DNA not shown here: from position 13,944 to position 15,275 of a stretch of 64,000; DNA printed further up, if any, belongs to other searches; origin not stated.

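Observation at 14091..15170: F-box fused to a Ras-like GTPase that lacks the catalytic glutamine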

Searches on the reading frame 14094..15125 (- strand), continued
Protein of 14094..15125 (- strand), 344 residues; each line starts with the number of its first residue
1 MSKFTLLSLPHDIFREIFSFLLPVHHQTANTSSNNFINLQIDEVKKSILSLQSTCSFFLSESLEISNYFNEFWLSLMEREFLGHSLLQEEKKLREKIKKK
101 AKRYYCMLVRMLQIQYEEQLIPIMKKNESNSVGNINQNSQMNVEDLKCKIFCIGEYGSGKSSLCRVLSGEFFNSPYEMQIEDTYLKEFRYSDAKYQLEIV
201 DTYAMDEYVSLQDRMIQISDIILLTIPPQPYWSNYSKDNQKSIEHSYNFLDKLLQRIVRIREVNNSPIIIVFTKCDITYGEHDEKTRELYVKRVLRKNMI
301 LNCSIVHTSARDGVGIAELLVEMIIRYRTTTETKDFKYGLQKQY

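Call 24: search_protein_families(library=pfam, proteins=[P0006, P0009, P0010, P0013, P0016, P0058, P0101, P0109, P0002, P0023], max_evalue=1)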
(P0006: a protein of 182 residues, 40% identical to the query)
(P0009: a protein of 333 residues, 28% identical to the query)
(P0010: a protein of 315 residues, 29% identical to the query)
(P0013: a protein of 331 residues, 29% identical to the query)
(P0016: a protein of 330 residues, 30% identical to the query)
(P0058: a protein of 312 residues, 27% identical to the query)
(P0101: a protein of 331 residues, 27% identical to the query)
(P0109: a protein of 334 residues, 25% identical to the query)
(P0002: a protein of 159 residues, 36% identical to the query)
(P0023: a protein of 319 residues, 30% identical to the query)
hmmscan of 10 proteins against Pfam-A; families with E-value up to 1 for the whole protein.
P0006 (182 aa): 1 family
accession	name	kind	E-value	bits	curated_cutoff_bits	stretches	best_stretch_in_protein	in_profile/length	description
PF12937.12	F-box-like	-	0.32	11.2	24.3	0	7-21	2-16/47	F-box-like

P0009 (333 aa): 11 families
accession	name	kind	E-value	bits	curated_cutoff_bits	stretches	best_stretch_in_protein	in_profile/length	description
PF00071.28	Ras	-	7.8e-30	104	21.6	1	127-293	1-159/162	Ras family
PF08477.19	Roc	-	2.3e-11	44.4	27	1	127-240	1-119/119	Ras of Complex, Roc, domain of DAPkinase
PF00009.33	GTP_EFTU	-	1.1e-09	38.6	26.5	1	169-291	65-183/188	Elongation factor Tu GTP binding domain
PF00025.27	Arf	-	3.6e-09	36.8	22.3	1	121-288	10-168/174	ADP-ribosylation factor family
PF03193.22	RsgA_GTPase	-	1e-05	25.9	30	1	195-289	24-103/174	RsgA GTPase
PF01926.29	MMR_HSR1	-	0.00033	21.2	21.9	1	127-238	1-113/113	50S ribosome-binding GTPase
PF00503.26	G-alpha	-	0.01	15.5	48.8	0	120-142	16-38/333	G-protein alpha subunit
PF03029.23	ATP_bind_1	-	0.018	15.3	27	1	204-260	130-184/240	Conserved hypothetical ATP binding protein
PF24786.1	RXYLT1_N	-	0.058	14.1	25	1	137-225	5-90/140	RXYLT1 N-terminal domain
PF10609.15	ParA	-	0.15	11.9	27.1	0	127-143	6-22/246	NUBPL iron-transfer P-loop NTPase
PF03308.22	MeaB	-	0.41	10.1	23.1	1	226-290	171-231/273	Methylmalonyl Co-A mutase-associated GTPase MeaB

P0010 (315 aa): 15 families
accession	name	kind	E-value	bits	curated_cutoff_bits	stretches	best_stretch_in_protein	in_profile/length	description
PF00071.28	Ras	-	8.4e-34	116.9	21.6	1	112-275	2-161/162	Ras family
PF08477.19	Roc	-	2.2e-17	63.8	27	1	112-225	2-119/119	Ras of Complex, Roc, domain of DAPkinase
PF00009.33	GTP_EFTU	-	2.1e-12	47.5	26.5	1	149-272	61-184/188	Elongation factor Tu GTP binding domain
PF00025.27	Arf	-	4.8e-10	39.6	22.3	1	101-272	6-172/174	ADP-ribosylation factor family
PF03193.22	RsgA_GTPase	-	2.9e-07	30.9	30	2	61-131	56-128/174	RsgA GTPase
PF01926.29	MMR_HSR1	-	7.3e-07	29.7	21.9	1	112-223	2-113/113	50S ribosome-binding GTPase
PF13191.12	AAA_16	-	5.6e-05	24.1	32.6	1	105-235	20-153/167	AAA ATPase domain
PF02421.24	FeoB_N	-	0.001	19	27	1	112-269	3-155/156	Ferrous iron transport protein B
PF16897.10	MMR_HSR1_Xtn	-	0.011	16.1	35.2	1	203-273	44-103/106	C-terminal region of MMR_HSR1 domain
PF12937.12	F-box-like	-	0.014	15.6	24.3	1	3-41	2-30/47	F-box-like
PF03308.22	MeaB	-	0.015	14.8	23.1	1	218-275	175-236/273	Methylmalonyl Co-A mutase-associated GTPase MeaB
PF19275.4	HflX_C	-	0.043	14.3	26.4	1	249-275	9-35/102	HflX C-terminal domain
PF23248.1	KH_PARP14_2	-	0.057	13.7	27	0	179-208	33-62/72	PARP14, second type I KH domain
PF00503.26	G-alpha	-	0.068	12.7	48.8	0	96-150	9-61/333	G-protein alpha subunit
PF10236.15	DAP3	-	0.11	12.2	23.1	1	99-129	13-43/311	Mitochondrial ribosomal death-associated protein 3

P0013 (331 aa): 6 families
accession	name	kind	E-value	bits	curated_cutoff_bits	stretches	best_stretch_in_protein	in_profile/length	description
PF00071.28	Ras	-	8e-35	120.2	21.6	1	122-289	1-159/162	Ras family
PF08477.19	Roc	-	1.6e-16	61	27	1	122-236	1-119/119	Ras of Complex, Roc, domain of DAPkinase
PF00009.33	GTP_EFTU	-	3.7e-10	40.1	26.5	1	162-289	63-185/188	Elongation factor Tu GTP binding domain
PF00025.27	Arf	-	2.5e-06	27.5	22.3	1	118-243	12-133/174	ADP-ribosylation factor family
PF03193.22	RsgA_GTPase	-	0.0028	17.9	30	1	194-248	25-71/174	RsgA GTPase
PF12937.12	F-box-like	-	0.25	11.6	24.3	1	5-40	3-32/47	F-box-like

P0016 (330 aa): 13 families
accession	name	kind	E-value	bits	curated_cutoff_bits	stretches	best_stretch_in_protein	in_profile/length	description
PF00071.28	Ras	-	1.1e-36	126.4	21.6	1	127-296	1-159/162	Ras family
PF08477.19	Roc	-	1.5e-18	67.6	27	1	127-241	1-119/119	Ras of Complex, Roc, domain of DAPkinase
PF00009.33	GTP_EFTU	-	8.6e-14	52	26.5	1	167-297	63-186/188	Elongation factor Tu GTP binding domain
PF00025.27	Arf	-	4.5e-11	43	22.3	1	125-291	14-168/174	ADP-ribosylation factor family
PF01926.29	MMR_HSR1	-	1.2e-07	32.3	21.9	1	127-239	1-113/113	50S ribosome-binding GTPase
PF04670.18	Gtr1_RagA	-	1.7e-05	24.8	22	1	127-270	1-149/232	Gtr1/RagA G protein conserved region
PF03029.23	ATP_bind_1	-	3.4e-05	24.2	27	1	170-255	90-181/240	Conserved hypothetical ATP binding protein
PF03193.22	RsgA_GTPase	-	0.00011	22.5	30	2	217-256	40-79/174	RsgA GTPase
PF12937.12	F-box-like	-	0.00021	21.4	24.3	1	13-56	3-36/47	F-box-like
PF13479.12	AAA_24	-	0.0073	16.6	27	1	126-161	3-37/195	AAA domain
PF00646.38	F-box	-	0.045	14.2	20.5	1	13-30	3-20/43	F-box domain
PF13191.12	AAA_16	-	0.33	11.9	32.6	1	128-147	27-46/167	AAA ATPase domain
PF18284.7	DNA_meth_N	-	0.33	11.5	25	0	80-98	2-20/57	DNA methylase N-terminal domain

P0058 (312 aa): 13 families
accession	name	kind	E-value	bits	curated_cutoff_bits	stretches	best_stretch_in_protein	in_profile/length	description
PF00071.28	Ras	-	8.1e-41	139.7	21.6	1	130-289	1-157/162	Ras family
PF08477.19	Roc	-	9.4e-15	55.3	27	1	130-241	1-119/119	Ras of Complex, Roc, domain of DAPkinase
PF00009.33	GTP_EFTU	-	5.7e-10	39.5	26.5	1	168-287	61-181/188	Elongation factor Tu GTP binding domain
PF00025.27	Arf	-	1e-05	25.5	22.3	1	127-285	13-167/174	ADP-ribosylation factor family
PF01926.29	MMR_HSR1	-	2e-05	25.1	21.9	1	130-239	1-113/113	50S ribosome-binding GTPase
PF03029.23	ATP_bind_1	-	0.00051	20.3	27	1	181-250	96-172/240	Conserved hypothetical ATP binding protein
PF12937.12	F-box-like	-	0.012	15.8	24.3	1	8-50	3-43/47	F-box-like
PF04670.18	Gtr1_RagA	-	0.017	15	22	1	173-246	45-127/232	Gtr1/RagA G protein conserved region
PF10662.15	PduV-EutP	-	0.026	14.8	21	1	129-285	2-138/143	Ethanolamine utilisation - propanediol utilisation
PF13191.12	AAA_16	-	0.03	15.3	32.6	1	131-237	27-138/167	AAA ATPase domain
PF01637.24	ATPase_2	-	0.034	14.4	33.2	1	131-157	23-49/225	ATPase domain predominantly from Archaea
PF00646.38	F-box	-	0.098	13.1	20.5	1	21-45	15-39/43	F-box domain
PF19192.6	Response_reg_2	-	0.13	12.8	27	1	188-227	75-113/180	Response receiver domain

P0101 (331 aa): 8 families
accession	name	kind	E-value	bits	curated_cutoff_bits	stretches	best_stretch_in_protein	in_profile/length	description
PF00071.28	Ras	-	1.2e-27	96.9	21.6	1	122-292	1-157/162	Ras family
PF08477.19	Roc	-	1.5e-12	48.2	27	1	122-242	1-119/119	Ras of Complex, Roc, domain of DAPkinase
PF00009.33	GTP_EFTU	-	2.3e-05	24.5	26.5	1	165-293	66-184/188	Elongation factor Tu GTP binding domain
PF13013.11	F-box-like_2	-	0.0012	19.3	21.6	1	2-64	21-89/107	F-box-like domain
PF23220.1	HAT_Syf1_M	-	0.025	14.9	27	1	231-296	18-76/213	Pre-mRNA-splicing factor SYF1 middle HAT repeat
PF01591.24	6PF2K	-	0.042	13.6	27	1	42-87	159-200/223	6-phosphofructo-2-kinase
PF16897.10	MMR_HSR1_Xtn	-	0.057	13.8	35.2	1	230-287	54-96/106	C-terminal region of MMR_HSR1 domain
PF03029.23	ATP_bind_1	-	0.18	12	27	1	167-261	90-188/240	Conserved hypothetical ATP binding protein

P0109 (334 aa): 19 families
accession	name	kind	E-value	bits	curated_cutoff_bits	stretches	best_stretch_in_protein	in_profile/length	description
PF00071.28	Ras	-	2.8e-28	99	21.6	1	131-295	2-159/162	Ras family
PF08477.19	Roc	-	3e-16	60.2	27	1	131-245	2-119/119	Ras of Complex, Roc, domain of DAPkinase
PF00009.33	GTP_EFTU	-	5.4e-12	46.1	26.5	1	175-294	67-184/188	Elongation factor Tu GTP binding domain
PF00025.27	Arf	-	5.3e-11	42.8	22.3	1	128-294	14-172/174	ADP-ribosylation factor family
PF04670.18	Gtr1_RagA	-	1e-05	25.5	22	1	131-268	2-145/232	Gtr1/RagA G protein conserved region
PF03193.22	RsgA_GTPase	-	0.0013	19.1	30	0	223-295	42-106/174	RsgA GTPase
PF12937.12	F-box-like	-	0.002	18.3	24.3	1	7-50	2-31/47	F-box-like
PF00004.35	AAA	-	0.0021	18.9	21.2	1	131-180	1-49/131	ATPase family associated with various cellular activities (AAA)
PF01637.24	ATPase_2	-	0.0031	17.8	33.2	1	131-180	23-77/225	ATPase domain predominantly from Archaea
PF13191.12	AAA_16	-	0.0035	18.3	32.6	1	129-150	25-46/167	AAA ATPase domain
PF16897.10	MMR_HSR1_Xtn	-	0.0052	17.2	35.2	1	235-289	56-97/106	C-terminal region of MMR_HSR1 domain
PF00158.32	Sigma54_activat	-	0.0096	16.1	20.2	1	114-150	8-44/168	Sigma-54 interaction domain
PF13479.12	AAA_24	-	0.015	15.6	27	1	130-154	4-26/195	AAA domain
PF00931.28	NB-ARC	-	0.03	14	23.5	1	130-151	20-41/248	NB-ARC domain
PF20720.3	nSTAND3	-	0.041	14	27.2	1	131-160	20-49/155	Novel STAND NTPase 3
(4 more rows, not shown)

P0002 (159 aa): 3 families
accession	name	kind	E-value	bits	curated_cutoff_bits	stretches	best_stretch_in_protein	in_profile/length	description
PF00071.28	Ras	-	4.6e-06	26.7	21.6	1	92-158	1-67/162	Ras family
PF08477.19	Roc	-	0.002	18.8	27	1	92-135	1-45/119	Ras of Complex, Roc, domain of DAPkinase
PF13191.12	AAA_16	-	0.25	12.3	32.6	1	79-112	13-46/167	AAA ATPase domain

P0023 (319 aa): 7 families
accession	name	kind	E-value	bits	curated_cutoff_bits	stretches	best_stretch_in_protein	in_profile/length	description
PF00071.28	Ras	-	9.6e-30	103.7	21.6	1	124-303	1-157/162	Ras family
PF08477.19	Roc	-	2.8e-08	34.5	27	1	124-249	1-119/119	Ras of Complex, Roc, domain of DAPkinase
PF00735.24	Septin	-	0.014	15.2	26.2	1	120-195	2-89/280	Septin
PF20720.3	nSTAND3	-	0.032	14.4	27.2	1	125-163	20-61/155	Novel STAND NTPase 3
PF13555.12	AAA_29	-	0.095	12.9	27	1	119-139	17-39/61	P-loop containing region of AAA domain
PF01926.29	MMR_HSR1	-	0.1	13.2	21.9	1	124-180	1-57/113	50S ribosome-binding GTPase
PF13521.12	AAA_28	-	0.21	12.2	27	0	124-145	1-22/164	AAA domain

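Call 25: list_cluster_members(proteins=[P0006, P0009, P0010, P0013, P0016, P0058, P0101, P0109, P0002, P0023])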
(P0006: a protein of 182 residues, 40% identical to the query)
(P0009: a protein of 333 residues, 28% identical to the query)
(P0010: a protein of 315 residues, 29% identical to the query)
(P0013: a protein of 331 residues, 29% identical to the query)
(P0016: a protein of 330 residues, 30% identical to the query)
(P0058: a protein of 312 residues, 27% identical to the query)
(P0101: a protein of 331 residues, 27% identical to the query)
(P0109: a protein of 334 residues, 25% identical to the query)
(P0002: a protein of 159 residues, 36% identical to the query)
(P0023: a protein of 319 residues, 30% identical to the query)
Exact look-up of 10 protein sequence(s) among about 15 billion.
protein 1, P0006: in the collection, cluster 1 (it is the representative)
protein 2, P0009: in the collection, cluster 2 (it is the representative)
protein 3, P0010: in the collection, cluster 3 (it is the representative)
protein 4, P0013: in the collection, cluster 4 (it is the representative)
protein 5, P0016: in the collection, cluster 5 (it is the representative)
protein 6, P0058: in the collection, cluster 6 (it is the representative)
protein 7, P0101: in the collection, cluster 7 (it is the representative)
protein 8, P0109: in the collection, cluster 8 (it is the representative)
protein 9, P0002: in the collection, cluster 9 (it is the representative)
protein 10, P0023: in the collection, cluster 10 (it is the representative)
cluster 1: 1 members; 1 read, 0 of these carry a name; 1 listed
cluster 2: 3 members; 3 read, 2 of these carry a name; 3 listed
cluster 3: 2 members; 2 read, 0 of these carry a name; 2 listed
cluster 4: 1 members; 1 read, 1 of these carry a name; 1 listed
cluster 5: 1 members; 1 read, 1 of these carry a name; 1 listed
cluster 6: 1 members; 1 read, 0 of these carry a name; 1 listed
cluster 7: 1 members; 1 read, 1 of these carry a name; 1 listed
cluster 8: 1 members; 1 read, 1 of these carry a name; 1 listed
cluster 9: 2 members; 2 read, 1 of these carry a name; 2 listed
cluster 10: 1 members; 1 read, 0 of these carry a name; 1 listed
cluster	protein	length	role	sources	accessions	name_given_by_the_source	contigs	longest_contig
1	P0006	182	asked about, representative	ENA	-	-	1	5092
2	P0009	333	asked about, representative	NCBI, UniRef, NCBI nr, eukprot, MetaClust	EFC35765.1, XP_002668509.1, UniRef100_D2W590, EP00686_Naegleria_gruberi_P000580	ras family small GTPase [Naegleria gruberi] | Ras family small GTPase n=1 Tax=Naegleria gruberi TaxID=5762 RepID=D2W590_NAEGR | XP_002668509.1 ras family small GTPase [Naegleria gruberi strain NEG-M]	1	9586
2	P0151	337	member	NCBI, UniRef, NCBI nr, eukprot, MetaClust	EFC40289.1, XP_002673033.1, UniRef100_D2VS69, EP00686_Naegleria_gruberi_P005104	ras family small GTPase [Naegleria gruberi] | Ras family small GTPase n=1 Tax=Naegleria gruberi TaxID=5762 RepID=D2VS69_NAEGR | XP_002673033.1 ras family small GTPase [Naegleria gruberi strain NEG-M]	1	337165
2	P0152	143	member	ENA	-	-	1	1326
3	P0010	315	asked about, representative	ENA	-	-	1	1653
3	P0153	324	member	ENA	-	-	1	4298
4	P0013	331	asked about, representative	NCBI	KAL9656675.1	hypothetical protein ABK040_002945 [Willaertia magna]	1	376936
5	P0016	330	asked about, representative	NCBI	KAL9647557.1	hypothetical protein ABK040_006913 [Willaertia magna]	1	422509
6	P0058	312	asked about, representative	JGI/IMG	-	-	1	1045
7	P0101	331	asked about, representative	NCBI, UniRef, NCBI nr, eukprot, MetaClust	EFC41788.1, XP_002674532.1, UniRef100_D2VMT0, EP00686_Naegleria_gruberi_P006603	ras family small GTPase [Naegleria gruberi] | Ras family small GTPase n=1 Tax=Naegleria gruberi TaxID=5762 RepID=D2VMT0_NAEGR | XP_002674532.1 ras family small GTPase [Naegleria gruberi strain NEG-M]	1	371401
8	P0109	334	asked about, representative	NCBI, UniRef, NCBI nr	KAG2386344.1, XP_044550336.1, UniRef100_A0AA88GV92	hypothetical protein C9374_002790 [Naegleria lovaniensis] | Ras family small GTPase n=1 Tax=Naegleria lovaniensis TaxID=51637 RepID=A0AA88GV92_NAELO | uncharacterized protein C9374_002790 [Naegleria lovaniensis]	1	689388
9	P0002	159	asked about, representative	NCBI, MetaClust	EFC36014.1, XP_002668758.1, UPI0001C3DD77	predicted protein, partial [Naegleria gruberi] | status=active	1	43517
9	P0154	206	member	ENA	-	-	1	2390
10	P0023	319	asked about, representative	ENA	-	-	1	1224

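Call 32: find_homologous_proteins(query=A1, max_evalue=0.00001)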
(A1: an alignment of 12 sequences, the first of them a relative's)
Query A1 (12 sequences) (344 aa, profile of the alignment): 6 proteins with E <= 0.00001 among 5787 candidates.
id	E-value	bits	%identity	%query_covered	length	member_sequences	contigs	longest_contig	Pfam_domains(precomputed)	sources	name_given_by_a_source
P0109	3.3e-106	373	24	95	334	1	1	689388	PF00025.28,PF08477.20,PF00009.34,PF04670.19,PF00071.29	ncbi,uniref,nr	ncbi:hypothetical protein C9374_002790 [Naegleria lovaniensis]|uniref:Ras family small GTPase n=1 Ta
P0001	5.2e-97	343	100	100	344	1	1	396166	PF08477.20,PF00071.29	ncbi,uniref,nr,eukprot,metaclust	ncbi:ras family member [Naegleria gruberi]|uniref:Ras family member n=1 Tax=Naegleria gruberi TaxID=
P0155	1.9e-16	78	41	9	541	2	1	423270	PF00025.28,PF08477.20,PF00071.29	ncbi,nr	ncbi:ras family domain-containing protein [Phthorimaea operculella]|nr:ras family domain-containing 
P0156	1.4e-15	76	24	52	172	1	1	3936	PF01926.30,PF00025.28,PF08477.20,PF00009.34,PF00071.29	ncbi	-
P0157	3.2e-12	65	27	38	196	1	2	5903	PF00025.28,PF08477.20,PF00503.27,PF04670.19,PF00071.29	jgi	jgi:GTP-binding nuclear protein Ran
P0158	9.9e-11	60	20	38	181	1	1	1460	PF00025.28,PF08477.20,PF00071.29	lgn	-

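Call 39: list_cluster_members(proteins=[P0001])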
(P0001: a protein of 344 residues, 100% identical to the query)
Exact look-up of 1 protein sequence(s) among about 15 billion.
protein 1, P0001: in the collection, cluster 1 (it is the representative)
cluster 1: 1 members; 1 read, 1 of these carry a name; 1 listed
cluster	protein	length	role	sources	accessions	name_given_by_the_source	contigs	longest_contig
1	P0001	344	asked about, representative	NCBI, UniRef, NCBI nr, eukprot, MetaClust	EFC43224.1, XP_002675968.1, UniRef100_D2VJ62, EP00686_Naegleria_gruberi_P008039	ras family member [Naegleria gruberi] | Ras family member n=1 Tax=Naegleria gruberi TaxID=5762 RepID=D2VJ62_NAEGR | XP_002675968.1 ras family member [Naegleria gruberi strain NEG-M]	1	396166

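Call 42: predict_structure(alignment_id=A3)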
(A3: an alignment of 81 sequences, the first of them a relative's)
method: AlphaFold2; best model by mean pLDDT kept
length: 344 residues; sequences in the alignment: 81
mean_pLDDT: 79.6   pTM: 0.61
mean pLDDT of the five models: 79.6, 78.4, 77.6, 75.8, 74.4
residues with pLDDT >= 90: 124; 70-90: 137; 50-70: 56; < 50: 27
segments of 3 or more residues with pLDDT < 50: 26-36, 133-139, 338-344
pLDDT, mean of each block of 10 residues (from residue 1): 66 77 50 50 84 81 85 88 69 90 90 79 64 49 83 93 95 76 92 94 84 96 88 56 85 94 91 86 74 75 90 95 93 61 36
secondary structure, 60 per line:
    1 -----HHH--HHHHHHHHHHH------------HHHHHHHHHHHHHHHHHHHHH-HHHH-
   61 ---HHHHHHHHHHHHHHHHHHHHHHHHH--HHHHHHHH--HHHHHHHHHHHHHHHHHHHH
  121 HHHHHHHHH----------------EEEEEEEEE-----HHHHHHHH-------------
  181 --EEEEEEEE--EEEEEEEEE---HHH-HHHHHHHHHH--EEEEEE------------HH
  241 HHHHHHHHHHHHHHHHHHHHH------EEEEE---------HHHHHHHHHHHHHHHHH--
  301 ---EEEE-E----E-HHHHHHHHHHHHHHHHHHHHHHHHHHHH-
elements in order: H11-21 H34-54 H56-59 H64-88 H91-98 H101-129 E146-154 H160-167 E183-190 E193-201 H209-218 E221-226 H239-261 E268-272 H282-298 E304-307 H316-343

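Call 45: fold_search(model_id=the predicted structure, library=pdb)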
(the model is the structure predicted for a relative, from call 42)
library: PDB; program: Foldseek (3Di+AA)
matches with E <= 10: 1976; with E <= 0.001: 1767
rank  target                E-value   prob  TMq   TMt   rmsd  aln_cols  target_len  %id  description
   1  5tar_A                3.0e-13  1.00  0.41  0.73   5.4       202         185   21  Crystal structure of farnesylated and methylated kras4b in complex with PDE-delta (crystal form II - with ordered hype (released 2016-11-02)
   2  6p8y_A                1.9e-12  1.00  0.43  0.84   3.0       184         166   22  Crystal structure of human KRAS G12C covalently bound to an acryloylazetidine acetamide inhibitor. (released 2019-08-28)
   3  7rp4_A                2.2e-12  1.00  0.41  0.79   4.0       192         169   21  Crystal structure of KRAS G12C in complex with GNE-1952 (released 2022-03-16)
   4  9u8x                  2.4e-12  1.00  0.42  0.81   4.7       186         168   22  Crystal structure of KRAS-G12D/R68M mutant in complex with GDP (released 2026-03-25)
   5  6o46_A                2.9e-12  1.00  0.42  0.82   4.7       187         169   22  Crystal structure of human KRAS P34R mutant in complex with GNP and Phosphate (released 2020-03-11)
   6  6v65_C                3.3e-12  1.00  0.43  0.82   3.3       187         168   21  Crystal structure of KRAS(GMPPNP)-NF1(GRD)-SPRED1 complex (released 2020-07-15)
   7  9c3q                  3.3e-12  1.00  0.42  0.80   4.7       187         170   23  Crystal structure of GDP-bound KRAS G12D/R41Q: Suppressing G12D oncogenicity via second-site R41Q mutation (released 2025-10-08)
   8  8g42_B                3.5e-12  1.00  0.42  0.82   3.2       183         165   23  KRAS G12C complex with GDP imaged on a cryo-EM imaging scaffold (released 2023-08-09)
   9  6o36_A                3.5e-12  1.00  0.42  0.81   4.7       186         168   23  Crystal structure of human KRAS P34R mutant in complex with GNP (released 2020-02-26)
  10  8g9p_A                3.7e-12  1.00  0.41  0.79   4.0       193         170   21  Tricomplex of RMC-4998, KRAS G12C, and CypA (released 2023-08-16)
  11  4tqa_A                3.7e-12  1.00  0.39  0.74   5.4       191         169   20  Crystal Structure of a GDP-bound G13D Oncogenic Mutant of Human GTPase KRas (released 2015-06-10)
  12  9kpn_A                4.1e-12  1.00  0.38  0.74   5.4       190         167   21  Crystal structure of KRAS-G12C in complex with Compound 20 (JAB-20) (released 2025-03-12)
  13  4lpk_B                4.4e-12  1.00  0.42  0.81   3.2       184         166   21  Crystal Structure of K-Ras WT, GDP-bound (released 2013-11-27)
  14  7lc1_C                5.0e-12  1.00  0.39  0.75   5.4       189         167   21  Crystal Structure of KRAS4b (GMPPNP-bound) in complex with the RBD-PH domains of SIN1 (released 2021-08-04)
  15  5v6v_B                5.6e-12  1.00  0.43  0.83   3.0       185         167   22  Crystal structure of small molecule aziridine 3 covalently bound to K-Ras G12C (released 2017-06-28)
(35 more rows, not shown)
